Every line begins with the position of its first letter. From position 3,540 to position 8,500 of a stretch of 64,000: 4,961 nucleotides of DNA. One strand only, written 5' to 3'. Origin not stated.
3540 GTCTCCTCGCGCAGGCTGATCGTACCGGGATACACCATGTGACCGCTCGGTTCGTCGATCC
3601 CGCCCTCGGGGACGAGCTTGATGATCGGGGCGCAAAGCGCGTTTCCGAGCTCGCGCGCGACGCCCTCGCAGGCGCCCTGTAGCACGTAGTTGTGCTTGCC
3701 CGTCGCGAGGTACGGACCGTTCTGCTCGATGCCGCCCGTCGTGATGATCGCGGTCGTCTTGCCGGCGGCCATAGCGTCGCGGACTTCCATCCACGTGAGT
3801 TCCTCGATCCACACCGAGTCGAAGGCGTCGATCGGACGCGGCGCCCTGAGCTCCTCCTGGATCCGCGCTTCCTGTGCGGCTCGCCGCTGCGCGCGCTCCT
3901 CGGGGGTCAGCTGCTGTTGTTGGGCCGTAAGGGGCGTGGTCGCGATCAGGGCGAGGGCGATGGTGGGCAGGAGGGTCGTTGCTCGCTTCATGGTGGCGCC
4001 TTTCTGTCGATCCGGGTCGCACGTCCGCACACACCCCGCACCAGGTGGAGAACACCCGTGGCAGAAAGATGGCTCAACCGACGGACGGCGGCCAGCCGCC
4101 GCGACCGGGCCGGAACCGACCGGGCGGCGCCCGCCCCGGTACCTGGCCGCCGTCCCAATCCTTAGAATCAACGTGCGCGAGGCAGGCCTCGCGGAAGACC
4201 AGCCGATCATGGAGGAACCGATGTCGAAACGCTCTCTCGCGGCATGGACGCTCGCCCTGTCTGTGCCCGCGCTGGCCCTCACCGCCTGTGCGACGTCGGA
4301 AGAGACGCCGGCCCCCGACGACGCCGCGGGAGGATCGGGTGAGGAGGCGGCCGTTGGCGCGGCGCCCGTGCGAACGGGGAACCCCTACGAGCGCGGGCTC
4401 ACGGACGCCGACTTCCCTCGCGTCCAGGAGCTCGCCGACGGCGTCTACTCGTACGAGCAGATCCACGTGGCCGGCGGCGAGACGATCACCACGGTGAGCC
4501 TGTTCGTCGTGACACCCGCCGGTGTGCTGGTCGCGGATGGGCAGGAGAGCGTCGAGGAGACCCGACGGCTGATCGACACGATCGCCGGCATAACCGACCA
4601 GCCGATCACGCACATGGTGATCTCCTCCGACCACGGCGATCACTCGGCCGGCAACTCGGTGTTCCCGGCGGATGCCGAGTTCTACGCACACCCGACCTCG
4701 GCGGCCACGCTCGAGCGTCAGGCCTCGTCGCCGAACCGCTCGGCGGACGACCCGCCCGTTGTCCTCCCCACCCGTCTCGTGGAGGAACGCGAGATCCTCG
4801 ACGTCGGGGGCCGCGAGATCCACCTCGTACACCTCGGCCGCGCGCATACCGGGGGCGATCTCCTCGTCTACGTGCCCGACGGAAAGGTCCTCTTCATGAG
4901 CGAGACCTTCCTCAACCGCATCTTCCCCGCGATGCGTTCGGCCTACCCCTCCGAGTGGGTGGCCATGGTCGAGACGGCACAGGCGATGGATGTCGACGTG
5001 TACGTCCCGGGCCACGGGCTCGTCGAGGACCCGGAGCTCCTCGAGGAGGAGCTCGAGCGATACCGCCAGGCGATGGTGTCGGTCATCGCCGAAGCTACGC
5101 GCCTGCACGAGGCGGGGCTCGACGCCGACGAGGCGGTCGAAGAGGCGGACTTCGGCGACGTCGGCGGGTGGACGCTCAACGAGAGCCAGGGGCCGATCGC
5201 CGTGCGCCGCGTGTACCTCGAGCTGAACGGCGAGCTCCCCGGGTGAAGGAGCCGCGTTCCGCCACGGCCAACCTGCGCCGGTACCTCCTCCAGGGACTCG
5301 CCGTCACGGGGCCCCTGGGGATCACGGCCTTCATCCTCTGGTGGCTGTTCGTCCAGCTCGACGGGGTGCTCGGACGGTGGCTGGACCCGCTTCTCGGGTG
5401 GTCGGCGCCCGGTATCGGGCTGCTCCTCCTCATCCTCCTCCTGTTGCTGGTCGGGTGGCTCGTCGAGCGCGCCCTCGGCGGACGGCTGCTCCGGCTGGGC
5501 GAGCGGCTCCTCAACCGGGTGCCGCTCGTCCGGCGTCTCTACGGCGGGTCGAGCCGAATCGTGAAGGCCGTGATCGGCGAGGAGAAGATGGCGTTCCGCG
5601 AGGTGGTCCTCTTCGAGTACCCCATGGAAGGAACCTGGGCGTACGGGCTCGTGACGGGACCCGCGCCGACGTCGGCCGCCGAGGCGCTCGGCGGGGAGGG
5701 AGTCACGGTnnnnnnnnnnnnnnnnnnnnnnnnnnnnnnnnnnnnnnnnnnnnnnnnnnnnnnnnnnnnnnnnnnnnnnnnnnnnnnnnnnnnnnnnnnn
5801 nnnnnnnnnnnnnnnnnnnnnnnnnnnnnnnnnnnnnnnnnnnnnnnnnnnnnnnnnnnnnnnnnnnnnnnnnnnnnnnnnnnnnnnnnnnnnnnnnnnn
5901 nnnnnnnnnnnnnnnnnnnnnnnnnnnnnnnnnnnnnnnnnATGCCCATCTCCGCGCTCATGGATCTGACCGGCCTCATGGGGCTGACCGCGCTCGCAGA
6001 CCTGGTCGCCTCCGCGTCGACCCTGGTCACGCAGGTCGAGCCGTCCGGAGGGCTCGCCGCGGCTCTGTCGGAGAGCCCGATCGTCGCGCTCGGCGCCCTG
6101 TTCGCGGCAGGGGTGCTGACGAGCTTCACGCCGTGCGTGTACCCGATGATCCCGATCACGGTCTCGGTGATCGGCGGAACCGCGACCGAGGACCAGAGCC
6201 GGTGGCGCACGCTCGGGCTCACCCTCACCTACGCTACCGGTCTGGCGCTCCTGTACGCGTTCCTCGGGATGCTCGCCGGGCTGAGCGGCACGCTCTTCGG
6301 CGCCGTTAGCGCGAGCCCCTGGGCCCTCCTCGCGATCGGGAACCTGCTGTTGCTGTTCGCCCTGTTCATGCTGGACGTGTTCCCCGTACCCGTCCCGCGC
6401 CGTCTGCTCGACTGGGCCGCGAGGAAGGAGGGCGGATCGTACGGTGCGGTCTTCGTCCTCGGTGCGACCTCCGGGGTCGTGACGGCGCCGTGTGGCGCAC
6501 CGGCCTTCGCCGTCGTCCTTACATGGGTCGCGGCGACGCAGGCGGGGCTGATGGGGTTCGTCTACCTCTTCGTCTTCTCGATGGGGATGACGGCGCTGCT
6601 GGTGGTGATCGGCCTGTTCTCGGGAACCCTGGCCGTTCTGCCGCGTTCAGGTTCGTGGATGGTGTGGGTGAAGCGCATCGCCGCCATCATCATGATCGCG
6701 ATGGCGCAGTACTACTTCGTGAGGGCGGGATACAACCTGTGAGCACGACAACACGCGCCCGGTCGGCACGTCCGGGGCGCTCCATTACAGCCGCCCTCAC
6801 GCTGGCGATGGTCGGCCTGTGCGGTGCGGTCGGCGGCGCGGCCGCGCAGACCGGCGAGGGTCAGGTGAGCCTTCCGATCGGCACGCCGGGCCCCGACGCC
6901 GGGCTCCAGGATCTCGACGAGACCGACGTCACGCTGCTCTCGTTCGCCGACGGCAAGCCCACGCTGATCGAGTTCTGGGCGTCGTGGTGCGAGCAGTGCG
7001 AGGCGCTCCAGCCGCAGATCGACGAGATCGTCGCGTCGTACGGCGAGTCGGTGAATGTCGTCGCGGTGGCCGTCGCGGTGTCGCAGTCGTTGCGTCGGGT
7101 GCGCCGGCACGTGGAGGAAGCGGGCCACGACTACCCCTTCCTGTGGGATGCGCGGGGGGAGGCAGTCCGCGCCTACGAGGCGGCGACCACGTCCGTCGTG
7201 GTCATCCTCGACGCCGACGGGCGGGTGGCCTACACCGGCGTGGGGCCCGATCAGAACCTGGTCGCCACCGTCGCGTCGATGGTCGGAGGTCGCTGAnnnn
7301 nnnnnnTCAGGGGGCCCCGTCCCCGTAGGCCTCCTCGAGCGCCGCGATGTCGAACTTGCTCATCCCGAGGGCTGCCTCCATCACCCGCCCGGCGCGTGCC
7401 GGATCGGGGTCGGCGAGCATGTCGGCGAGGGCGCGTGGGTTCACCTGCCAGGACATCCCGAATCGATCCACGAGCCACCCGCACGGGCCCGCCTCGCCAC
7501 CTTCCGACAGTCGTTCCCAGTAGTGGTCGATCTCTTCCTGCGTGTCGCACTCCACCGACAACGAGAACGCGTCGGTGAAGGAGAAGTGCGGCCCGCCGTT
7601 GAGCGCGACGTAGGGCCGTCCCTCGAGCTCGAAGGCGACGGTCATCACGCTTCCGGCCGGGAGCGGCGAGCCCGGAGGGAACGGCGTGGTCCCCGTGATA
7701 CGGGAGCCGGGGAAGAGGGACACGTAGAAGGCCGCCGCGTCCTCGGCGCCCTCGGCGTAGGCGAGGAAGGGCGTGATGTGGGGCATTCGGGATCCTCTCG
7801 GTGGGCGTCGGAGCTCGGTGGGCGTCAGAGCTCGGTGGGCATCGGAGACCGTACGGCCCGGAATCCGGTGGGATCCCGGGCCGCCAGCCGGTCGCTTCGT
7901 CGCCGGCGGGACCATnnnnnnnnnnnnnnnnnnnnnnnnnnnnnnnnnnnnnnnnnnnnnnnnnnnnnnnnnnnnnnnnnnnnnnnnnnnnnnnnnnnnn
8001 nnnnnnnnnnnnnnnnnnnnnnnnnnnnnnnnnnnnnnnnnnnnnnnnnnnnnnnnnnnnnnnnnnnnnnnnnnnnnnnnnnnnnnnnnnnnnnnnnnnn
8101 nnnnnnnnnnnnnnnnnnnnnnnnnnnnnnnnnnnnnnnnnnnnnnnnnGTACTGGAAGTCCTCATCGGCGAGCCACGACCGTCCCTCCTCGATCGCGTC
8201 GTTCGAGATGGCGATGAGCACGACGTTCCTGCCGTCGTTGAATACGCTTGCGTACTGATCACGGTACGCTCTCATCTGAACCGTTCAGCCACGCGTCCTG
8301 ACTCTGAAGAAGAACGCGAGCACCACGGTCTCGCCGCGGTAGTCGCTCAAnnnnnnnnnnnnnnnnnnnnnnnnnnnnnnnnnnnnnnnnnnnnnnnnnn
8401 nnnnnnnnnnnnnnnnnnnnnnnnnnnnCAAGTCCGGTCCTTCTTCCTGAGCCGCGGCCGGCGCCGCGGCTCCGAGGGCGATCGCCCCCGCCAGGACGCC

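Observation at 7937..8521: Peroxiredoxin with an in-frame TGA exactly at the peroxidatic-Cys codon: probable selenocysteine Prx split into two ORFs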

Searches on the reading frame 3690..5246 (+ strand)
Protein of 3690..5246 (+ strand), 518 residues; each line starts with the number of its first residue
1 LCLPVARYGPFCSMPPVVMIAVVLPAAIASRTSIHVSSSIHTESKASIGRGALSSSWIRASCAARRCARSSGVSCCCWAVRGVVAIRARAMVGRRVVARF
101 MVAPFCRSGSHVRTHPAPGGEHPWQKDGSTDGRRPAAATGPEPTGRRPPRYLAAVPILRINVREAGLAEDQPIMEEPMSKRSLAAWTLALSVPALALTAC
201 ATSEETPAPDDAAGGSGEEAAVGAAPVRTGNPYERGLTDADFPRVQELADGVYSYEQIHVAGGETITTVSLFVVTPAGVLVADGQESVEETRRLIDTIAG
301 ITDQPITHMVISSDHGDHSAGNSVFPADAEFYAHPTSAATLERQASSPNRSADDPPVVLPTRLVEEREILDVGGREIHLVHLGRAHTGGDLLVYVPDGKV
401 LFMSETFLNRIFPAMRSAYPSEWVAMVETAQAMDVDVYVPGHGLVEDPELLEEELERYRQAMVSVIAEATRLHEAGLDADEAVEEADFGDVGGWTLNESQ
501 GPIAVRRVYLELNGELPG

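Call 23: search_protein_families(library=pfam, proteins=[window:3690-5246:+], max_evalue=0.001)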
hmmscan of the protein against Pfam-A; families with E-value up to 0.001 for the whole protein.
window:3690-5246:+ (518 aa): 1 family
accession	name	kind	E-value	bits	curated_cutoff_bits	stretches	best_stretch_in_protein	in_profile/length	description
PF00753.33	Lactamase_B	-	4.6e-10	40.2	22.7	1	273-442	11-196/196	Metallo-beta-lactamase superfamily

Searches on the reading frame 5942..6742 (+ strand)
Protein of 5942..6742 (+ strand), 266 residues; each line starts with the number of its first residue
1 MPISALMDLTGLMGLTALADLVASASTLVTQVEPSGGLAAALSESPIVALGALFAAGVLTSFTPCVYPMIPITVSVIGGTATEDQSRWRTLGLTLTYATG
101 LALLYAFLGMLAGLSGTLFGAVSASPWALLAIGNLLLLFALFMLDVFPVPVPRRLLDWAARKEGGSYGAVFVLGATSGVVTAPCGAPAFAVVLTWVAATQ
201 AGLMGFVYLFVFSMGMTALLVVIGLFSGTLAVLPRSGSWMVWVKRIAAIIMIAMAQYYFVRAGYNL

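Call 23: search_protein_families(library=pfam, proteins=[window:5942-6742:+], max_evalue=0.001)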
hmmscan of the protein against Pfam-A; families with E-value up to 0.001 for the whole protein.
window:5942-6742:+ (266 aa): 2 families
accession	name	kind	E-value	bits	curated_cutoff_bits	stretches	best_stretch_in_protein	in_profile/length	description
PF02683.22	DsbD_TM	-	1.2e-44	152.7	27.1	1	48-258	3-214/219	Cytochrome C biogenesis protein transmembrane domain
PF13386.12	DsbD_2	-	8e-10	39.4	24.9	1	53-255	2-197/199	Cytochrome C biogenesis protein transmembrane region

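Call 24: search_protein_families(library=ncbifam, proteins=[window:5942-6742:+], max_evalue=0.01)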
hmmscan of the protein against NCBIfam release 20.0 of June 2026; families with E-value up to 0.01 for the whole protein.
window:5942-6742:+ (266 aa): 2 families
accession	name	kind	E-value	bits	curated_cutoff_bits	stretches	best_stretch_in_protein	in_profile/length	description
NF045694.1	seleno_TsoB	exception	1.3e-50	172.1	805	1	45-259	180-391/572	rhodanese/DsbD fusion-like selenoprotein TsoB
NF001419.0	PRK00293.1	subfamily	5e-44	150.8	330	1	46-257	168-380/574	protein-disulfide reductase DsbD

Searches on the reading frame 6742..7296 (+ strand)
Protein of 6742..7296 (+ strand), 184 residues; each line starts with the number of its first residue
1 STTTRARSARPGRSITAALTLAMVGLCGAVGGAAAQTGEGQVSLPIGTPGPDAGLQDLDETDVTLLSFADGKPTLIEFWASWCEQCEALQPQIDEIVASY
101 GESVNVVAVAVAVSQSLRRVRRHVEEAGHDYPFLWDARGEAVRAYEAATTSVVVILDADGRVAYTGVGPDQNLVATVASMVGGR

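Call 23: search_protein_families(library=pfam, proteins=[window:6742-7296:+], max_evalue=0.001)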
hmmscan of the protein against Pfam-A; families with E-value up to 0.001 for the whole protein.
window:6742-7296:+ (184 aa): 5 families
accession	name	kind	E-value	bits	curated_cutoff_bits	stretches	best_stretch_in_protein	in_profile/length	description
PF08534.16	Redoxin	-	2.6e-18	66.7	26.6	1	47-172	3-139/148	Redoxin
PF00578.27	AhpC-TSA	-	3.5e-14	53.2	26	1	46-164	1-123/124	AhpC/TSA family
PF13905.12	Thioredoxin_8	-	2.3e-10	41.1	27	1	71-162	1-94/94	Thioredoxin-like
PF00085.26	Thioredoxin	-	4.5e-09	36.7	23.5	1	71-116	18-63/103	Thioredoxin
PF13098.12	Thioredoxin_2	-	0.00027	21.7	27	1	70-159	4-85/104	Thioredoxin-like domain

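Call 24: search_protein_families(library=ncbifam, proteins=[window:6742-7296:+], max_evalue=0.01)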
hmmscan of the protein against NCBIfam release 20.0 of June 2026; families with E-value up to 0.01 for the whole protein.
window:6742-7296:+ (184 aa): 16 families
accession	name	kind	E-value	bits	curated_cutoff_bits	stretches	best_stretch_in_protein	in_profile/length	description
NF002854.0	PRK03147.1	subfamily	5.6e-16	58.9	170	1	26-165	17-155/176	thiol-disulfide oxidoreductase ResA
NF041202.1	StoA_CxxC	exception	2.5e-14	53.5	210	1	69-169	50-151/163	endospore biogenesis thiol-disulfide oxidoreductase StoA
TIGR00385.1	dsbE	subfamily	4.9e-10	39.3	123.15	1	46-172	36-160/173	DsbE family thiol:disulfide interchange protein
TIGR01068.1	thioredoxin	equivalog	8.4e-09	35.5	96.8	1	70-115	13-58/101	thioredoxin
NF010625.0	PRK14018.1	equivalog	2.1e-07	29.8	522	1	65-165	50-155/521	bifunctional peptide-methionine (S)-S-oxide reductase MsrA/peptide-methionine (R)-S-oxide reductase MsrB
NF047697.1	ThioredTrxAClost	equivalog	1.2e-06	28.7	140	1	72-113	18-59/105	thioredoxin TrxA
NF047696.1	ThlDiSintTplARhiz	equivalog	1.5e-06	28.1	230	1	51-115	78-142/219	thiol:disulfide interchange protein TlpA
TIGR01126.1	pdi_dom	equivalog_domain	2.2e-06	27.9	107.2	1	70-112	13-55/105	protein disulfide-isomerase domain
NF041054.1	WAxxUGC_long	equivalog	3.1e-06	26.7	300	1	50-139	84-171/354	ResA-like WAxxUGC motif-containing protein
NF006898.0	PRK09381.1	equivalog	3.4e-06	27.4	138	1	68-110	19-60/109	thioredoxin TrxA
NF008229.0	PRK10996.1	equivalog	4e-06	26.6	125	1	68-117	49-98/141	thioredoxin TrxC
TIGR01130.1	ER_PDI_fam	subfamily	1.5e-05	24.7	344.25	1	68-109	360-401/476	protein disulfide-isomerase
TIGR02661.1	MauD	equivalog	0.0002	20.9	188.6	1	46-168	48-165/189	methylamine dehydrogenase accessory protein MauD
NF011941.0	PRK15412.1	equivalog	0.00033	20.2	359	1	46-139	41-132/185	thiol:disulfide interchange protein DsbE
NF038096.1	thylak_slr1796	equivalog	0.0018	17.8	140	0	67-115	34-82/157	thylakoid membrane photosystem I accumulation factor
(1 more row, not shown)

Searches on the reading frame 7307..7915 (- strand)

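Call 23: search_protein_families(library=pfam, proteins=[window:7307-7915:-], max_evalue=0.001)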
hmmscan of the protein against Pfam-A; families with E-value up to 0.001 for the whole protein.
window:7307-7915:- (202 aa): 1 family
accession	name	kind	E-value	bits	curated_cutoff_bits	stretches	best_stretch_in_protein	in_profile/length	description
PF06983.19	3-dmu-9_3-mt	-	3.2e-39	134.5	24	1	46-158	2-115/116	3-demethylubiquinone-9 3-methyltransferase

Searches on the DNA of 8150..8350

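Call 47: search_rna_families(source=window, start=8150, end=8350, threshold=evalue, max_evalue=10)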
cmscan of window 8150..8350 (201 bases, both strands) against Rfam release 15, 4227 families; matches with E-value up to 10: 2.
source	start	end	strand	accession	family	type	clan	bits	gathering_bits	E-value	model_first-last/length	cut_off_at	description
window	8207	8279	-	RF03595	mir-3569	Gene; miRNA;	-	14.1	50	3.2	1-58/58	no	mir-3569 microRNA precursor family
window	8303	8339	+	RF01273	sR34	Gene; snRNA; snoRNA; CD-box;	-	13.2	40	4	1-54/54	no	Small nucleolar RNA sR34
